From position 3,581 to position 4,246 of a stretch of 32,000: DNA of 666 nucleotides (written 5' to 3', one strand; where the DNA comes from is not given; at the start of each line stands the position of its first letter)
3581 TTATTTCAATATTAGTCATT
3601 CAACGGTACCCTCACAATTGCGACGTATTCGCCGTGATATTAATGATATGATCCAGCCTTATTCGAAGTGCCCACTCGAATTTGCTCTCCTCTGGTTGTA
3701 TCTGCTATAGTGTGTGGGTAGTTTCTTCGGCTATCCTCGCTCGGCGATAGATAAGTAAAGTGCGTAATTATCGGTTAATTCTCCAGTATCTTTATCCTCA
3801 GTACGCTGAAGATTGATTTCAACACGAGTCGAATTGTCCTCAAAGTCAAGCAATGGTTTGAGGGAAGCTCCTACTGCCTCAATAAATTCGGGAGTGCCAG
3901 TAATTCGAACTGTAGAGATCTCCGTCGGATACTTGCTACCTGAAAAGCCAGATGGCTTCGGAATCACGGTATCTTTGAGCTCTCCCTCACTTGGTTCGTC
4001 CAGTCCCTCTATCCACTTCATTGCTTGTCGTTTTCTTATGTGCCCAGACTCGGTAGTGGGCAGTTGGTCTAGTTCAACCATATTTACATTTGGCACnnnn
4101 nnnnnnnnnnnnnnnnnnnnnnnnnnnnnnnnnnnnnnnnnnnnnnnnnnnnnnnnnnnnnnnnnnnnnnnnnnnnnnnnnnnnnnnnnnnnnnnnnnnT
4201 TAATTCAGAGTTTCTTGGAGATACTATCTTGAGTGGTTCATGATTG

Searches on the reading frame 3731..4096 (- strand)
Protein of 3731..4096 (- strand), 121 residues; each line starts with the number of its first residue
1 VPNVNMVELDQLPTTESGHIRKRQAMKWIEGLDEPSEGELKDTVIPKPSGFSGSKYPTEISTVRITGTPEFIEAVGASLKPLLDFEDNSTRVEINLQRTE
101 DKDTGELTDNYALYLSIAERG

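Call 9: search_protein_families(library=pfam, proteins=[window:3731-4096:-], max_evalue=0.01)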
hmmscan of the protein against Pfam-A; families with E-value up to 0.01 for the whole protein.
window:3731-4096:- (121 aa): 0 families

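Call 66: find_homologous_proteins(query=window:3731-4096:-, max_evalue=0.00001)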
Query window:3731-4096:- (121 aa): 167 proteins with E <= 0.00001 among 179 candidates; the best 120 are listed.
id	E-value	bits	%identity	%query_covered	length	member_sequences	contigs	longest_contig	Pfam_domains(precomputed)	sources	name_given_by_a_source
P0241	2.8e-69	248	100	96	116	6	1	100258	-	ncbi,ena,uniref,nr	ncbi:uncharacterized protein Hqrw_5063 (plasmid) [Haloquadratum walsbyi C23]|uniref:Uncharacterized 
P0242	1.1e-58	214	84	96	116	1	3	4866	-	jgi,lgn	jgi:hypothetical protein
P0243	2.0e-57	210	84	96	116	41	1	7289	-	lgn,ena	-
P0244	1.2e-53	198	77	96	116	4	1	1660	-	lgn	-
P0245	1.3e-53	198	77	96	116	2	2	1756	-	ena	-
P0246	1.7e-51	191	76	96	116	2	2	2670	-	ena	-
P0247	3.1e-51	190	75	96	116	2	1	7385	-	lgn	-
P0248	5.0e-51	189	74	96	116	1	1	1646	-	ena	-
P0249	1.7e-50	188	76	96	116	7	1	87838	-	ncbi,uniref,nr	ncbi:hypothetical protein [Halorussus litoreus]|uniref:hypothetical protein n=1 Tax=Halorussus litor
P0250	7.9e-50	186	72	96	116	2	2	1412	-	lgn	-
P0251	1.1e-48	182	69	94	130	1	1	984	-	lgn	-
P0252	1.2e-48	182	70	96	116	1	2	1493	-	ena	-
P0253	1.8e-48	181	70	96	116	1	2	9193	-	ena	-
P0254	2.6e-48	181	70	96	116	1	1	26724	-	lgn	-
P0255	3.2e-48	180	72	96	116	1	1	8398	-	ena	-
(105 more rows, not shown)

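Call 68: find_encoding_contigs(protein=P0241, flank=10000, max_places=6)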
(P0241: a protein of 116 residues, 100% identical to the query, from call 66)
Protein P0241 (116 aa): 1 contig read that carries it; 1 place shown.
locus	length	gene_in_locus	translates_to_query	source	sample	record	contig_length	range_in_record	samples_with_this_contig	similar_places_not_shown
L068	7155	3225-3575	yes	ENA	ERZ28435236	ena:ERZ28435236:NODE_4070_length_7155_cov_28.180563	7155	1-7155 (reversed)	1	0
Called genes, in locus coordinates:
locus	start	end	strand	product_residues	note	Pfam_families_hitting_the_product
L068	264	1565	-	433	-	-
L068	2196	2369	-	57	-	-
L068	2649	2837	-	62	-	-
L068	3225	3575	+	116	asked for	-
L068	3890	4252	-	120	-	-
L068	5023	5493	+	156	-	-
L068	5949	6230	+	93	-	-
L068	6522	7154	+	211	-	?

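Call 70: search_protein_families(library=pfam, proteins=[L068:264-1565:-, L068:3890-4252:-, L068:5023-5493:+, L068:5949-6230:+, L068:6522-7154:+], max_evalue=0.1)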
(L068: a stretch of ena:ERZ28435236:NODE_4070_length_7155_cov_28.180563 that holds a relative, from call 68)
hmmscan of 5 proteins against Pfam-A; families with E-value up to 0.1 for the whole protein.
L068:264-1565:- (433 aa): 0 families

L068:3890-4252:- (120 aa): 1 family
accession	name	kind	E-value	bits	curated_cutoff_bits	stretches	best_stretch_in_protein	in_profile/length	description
PF03956.18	Lys_export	-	0.016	15.2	23.8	1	7-47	61-99/190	Lysine exporter LysO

L068:5023-5493:+ (156 aa): 0 families

L068:5949-6230:+ (93 aa): 10 families
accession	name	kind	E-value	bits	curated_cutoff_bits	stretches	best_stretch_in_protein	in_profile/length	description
PF01608.23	I_LWEQ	-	0.0023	18.4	27.5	1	16-85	76-144/151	I/LWEQ domain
PF00435.27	Spectrin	-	0.0027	18.6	29.9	1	17-81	9-69/105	Spectrin repeat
PF05833.16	NFACT_N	-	0.0041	16.4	31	1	41-83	292-334/456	NFACT N-terminal and middle domains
PF16808.10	PKcGMP_CC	-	0.0049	16.9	35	1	59-80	14-35/35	Coiled-coil N-terminus of cGMP-dependent protein kinase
PF02601.20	Exonuc_VII_L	-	0.0068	16.4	35.9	1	40-91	142-193/315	Exonuclease VII, large subunit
PF13118.11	DUF3972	-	0.019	15.8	26.2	1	18-92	36-109/125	Protein of unknown function (DUF3972)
PF25366.1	RUFY4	-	0.029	15.1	27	1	47-93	11-56/90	RUFY4-like domain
PF21769.2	vRNAP_dom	-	0.055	14.3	27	1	18-88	61-132/145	Virion DNA-directed RNA polymerase domain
PF14362.11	DUF4407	-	0.081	12.6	31.3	1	36-91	110-165/297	Domain of unknown function (DUF4407)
PF07361.16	Cytochrom_B562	-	0.097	13.7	30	0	22-56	58-92/102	Cytochrome b562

L068:6522-7154:+ (211 aa): 4 families
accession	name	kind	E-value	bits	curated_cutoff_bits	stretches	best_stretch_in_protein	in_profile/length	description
PF17082.10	Spc29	-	0.00094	19.5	31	1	45-130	103-175/245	Spindle Pole Component 29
PF02601.20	Exonuc_VII_L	-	0.008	16.1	35.9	1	48-182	142-260/315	Exonuclease VII, large subunit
PF10186.14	ATG14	-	0.036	13.6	33.2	1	50-147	51-148/347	Vacuolar sorting 38 and autophagy-related subunit 14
PF05478.16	Prominin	-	0.041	12.4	34.3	1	22-118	312-407/799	Prominin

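Call 84: search_protein_families(library=pfam, proteins=[L077:71-1207:+, L077:2792-4456:+, L077:5587-6636:+, L069:6735-7439:+, L069:3416-5806:+, L069:9081-9464:-, L078:720-1634:+], max_evalue=0.01)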
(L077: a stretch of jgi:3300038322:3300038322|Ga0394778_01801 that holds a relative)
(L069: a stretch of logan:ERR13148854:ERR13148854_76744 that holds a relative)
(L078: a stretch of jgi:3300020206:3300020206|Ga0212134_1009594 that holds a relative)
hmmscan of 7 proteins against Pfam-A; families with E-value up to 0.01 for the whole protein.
L077:71-1207:+ (378 aa): 2 families
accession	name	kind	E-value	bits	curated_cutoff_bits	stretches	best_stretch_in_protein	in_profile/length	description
PF00589.27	Phage_integrase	-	1.1e-13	51.8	27.1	1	167-364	22-169/172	Phage integrase family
PF13102.12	Phage_int_SAM_5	-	0.0013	19.5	22.3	1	32-115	18-94/98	Phage integrase SAM-like domain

L077:2792-4456:+ (554 aa): 5 families
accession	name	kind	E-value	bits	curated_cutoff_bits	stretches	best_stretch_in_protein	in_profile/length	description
PF00805.28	Pentapeptide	-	9e-121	393.1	20.2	15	451-490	1-40/40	Pentapeptide repeats (8 copies)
PF13599.13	Pentapeptide_4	-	7.9e-58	192.9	38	8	388-458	8-78/78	Pentapeptide repeat region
PF13576.12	Pentapeptide_3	-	5.9e-46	154.9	27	7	313-355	2-47/48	Pentapeptide repeats (9 copies)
PF25296.1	Decapeptide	-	5.2e-23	81.2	45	1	383-449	7-73/74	Decapeptide repeat region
PF17699.6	DUF5545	-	0.002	18.8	25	0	482-524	105-147/209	Family of unknown function (DUF5545)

L077:5587-6636:+ (350 aa): 0 families

L069:6735-7439:+ (234 aa): 0 families

L069:3416-5806:+ (796 aa): 5 families
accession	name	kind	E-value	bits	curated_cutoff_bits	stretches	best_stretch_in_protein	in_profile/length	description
PF04851.21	ResIII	-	2.9e-18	66.8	22.5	1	224-378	8-162/164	Type III restriction enzyme, res subunit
PF00271.37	Helicase_C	-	6.4e-12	46.1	23.5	1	516-626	4-108/110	Helicase conserved C-terminal domain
PF00270.35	DEAD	-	1.6e-10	41.4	26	1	224-381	4-163/167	DEAD/DEAH box helicase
PF00176.29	SNF2-rel_dom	-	2.4e-07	30.6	24.9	1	234-356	16-140/290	SNF2-related domain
PF22590.2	Cas3-like_C_2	-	2e-06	28.5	27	1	537-627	16-104/106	CRISPR-associated nuclease/helicase Cas3, C-terminal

L069:9081-9464:- (127 aa): 0 families

L078:720-1634:+ (305 aa): 4 families
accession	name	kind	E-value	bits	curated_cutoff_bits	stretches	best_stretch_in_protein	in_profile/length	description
PF00805.28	Pentapeptide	-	1.6e-69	229.4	20.2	8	49-88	1-40/40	Pentapeptide repeats (8 copies)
PF13599.13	Pentapeptide_4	-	1.2e-33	115.4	38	5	149-216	10-77/78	Pentapeptide repeat region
PF13576.12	Pentapeptide_3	-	1.6e-25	89.5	27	4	52-93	2-46/48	Pentapeptide repeats (9 copies)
PF25296.1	Decapeptide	-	1.5e-15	57.2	45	1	155-216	10-71/74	Decapeptide repeat region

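Call 86: search_protein_families(library=ncbifam, proteins=[L077:71-1207:+], max_evalue=0.01)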
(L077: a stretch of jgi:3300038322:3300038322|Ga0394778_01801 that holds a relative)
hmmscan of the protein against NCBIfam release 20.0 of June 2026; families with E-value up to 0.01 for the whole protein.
L077:71-1207:+ (378 aa): 6 families
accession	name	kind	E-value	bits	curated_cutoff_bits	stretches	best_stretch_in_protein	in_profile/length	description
TIGR02224.1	recomb_XerC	equivalog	1.5e-15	57.4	335.15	1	39-240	25-192/295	tyrosine recombinase XerC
TIGR02225.1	recomb_XerD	equivalog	1.6e-13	50.7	329.6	1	37-241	23-189/290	site-specific tyrosine recombinase XerD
NF040815.2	recomb_XerA_Arch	equivalog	3.4e-13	49.8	220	1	39-238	17-174/263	site-specific tyrosine recombinase/integron integrase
NF001399.0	PRK00283.1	subfamily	2.7e-12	46.5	279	1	39-238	34-196/300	tyrosine recombinase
NF002331.0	PRK01287.1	subfamily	2e-05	23.8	371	1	64-241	78-228/365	site-specific tyrosine recombinase XerC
NF003462.0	PRK05084.1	equivalog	0.00013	20.8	267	0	139-238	166-257/360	tyrosine recombinase XerS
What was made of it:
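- On Integron (IntI + attC cassette array): Both resemble generic Xer recombinases, far below the equivalog cut-offs (call 86).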

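Call 88: search_protein_families(library=phrogs, proteins=[L077:2074-2427:+, L077:71-1207:+, window:3731-4081:-], max_evalue=0.01)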
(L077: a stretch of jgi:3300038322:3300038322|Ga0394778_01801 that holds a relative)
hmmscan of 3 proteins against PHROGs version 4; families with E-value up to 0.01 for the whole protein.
L077:2074-2427:+ (117 aa): 1 family
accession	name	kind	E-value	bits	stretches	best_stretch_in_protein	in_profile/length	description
phrog_22659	-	unknown function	1.3e-18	68.3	1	2-108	5-110/112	-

L077:71-1207:+ (378 aa): 2 families
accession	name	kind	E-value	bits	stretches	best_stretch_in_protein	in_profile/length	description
phrog_1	-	integration and excision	4.3e-20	73.5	1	52-360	202-432/611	integrase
phrog_216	-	integration and excision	1.9e-13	51.2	1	95-373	21-234/301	integrase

window:3731-4081:- (116 aa): 0 families
